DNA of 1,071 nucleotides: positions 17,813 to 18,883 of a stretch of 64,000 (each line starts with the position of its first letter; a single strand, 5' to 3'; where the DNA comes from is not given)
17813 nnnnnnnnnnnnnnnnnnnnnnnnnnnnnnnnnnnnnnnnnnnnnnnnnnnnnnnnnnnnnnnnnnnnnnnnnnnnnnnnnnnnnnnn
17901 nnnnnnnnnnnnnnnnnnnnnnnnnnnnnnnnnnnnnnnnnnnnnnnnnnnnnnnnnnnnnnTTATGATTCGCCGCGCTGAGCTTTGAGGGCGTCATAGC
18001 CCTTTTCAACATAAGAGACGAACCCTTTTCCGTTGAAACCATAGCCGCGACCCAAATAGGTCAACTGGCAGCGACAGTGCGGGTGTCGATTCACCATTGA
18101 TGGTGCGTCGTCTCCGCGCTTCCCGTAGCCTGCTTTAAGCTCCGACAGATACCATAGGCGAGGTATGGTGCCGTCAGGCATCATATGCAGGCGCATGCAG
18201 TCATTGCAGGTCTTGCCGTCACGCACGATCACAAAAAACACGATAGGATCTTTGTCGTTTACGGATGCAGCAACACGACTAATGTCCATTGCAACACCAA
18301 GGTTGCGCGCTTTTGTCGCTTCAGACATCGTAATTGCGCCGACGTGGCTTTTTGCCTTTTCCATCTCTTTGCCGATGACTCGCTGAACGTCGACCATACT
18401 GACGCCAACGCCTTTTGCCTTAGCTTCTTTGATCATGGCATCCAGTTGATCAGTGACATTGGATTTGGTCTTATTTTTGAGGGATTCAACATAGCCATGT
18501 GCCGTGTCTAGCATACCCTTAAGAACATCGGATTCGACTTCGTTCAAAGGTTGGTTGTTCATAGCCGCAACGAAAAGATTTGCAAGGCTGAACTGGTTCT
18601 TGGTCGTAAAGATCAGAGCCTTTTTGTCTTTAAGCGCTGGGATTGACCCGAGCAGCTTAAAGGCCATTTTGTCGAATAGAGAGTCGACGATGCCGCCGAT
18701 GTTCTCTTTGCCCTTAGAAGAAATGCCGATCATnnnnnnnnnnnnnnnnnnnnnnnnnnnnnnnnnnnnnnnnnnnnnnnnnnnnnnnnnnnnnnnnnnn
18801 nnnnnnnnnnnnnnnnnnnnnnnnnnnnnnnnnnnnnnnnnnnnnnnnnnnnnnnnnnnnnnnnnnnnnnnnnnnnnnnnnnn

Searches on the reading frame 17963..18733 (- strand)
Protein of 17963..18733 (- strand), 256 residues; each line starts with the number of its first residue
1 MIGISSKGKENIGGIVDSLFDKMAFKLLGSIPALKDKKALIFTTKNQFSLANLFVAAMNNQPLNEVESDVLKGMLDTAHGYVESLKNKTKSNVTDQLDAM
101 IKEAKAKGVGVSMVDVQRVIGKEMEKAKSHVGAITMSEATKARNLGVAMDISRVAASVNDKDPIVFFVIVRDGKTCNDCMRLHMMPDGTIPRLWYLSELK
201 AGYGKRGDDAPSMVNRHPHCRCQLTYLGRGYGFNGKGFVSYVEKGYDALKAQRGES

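Call 55: search_protein_families(library=phrogs, proteins=[window:17963-18733:-], max_evalue=0.01)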
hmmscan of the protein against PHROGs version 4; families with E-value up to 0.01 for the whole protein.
window:17963-18733:- (256 aa): 2 families
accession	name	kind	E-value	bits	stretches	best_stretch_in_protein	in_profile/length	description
phrog_6577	-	unknown function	6.3e-06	25.7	1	53-226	71-228/1066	-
phrog_2662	-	head and packaging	8.7e-05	22.3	1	50-226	540-707/717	portal protein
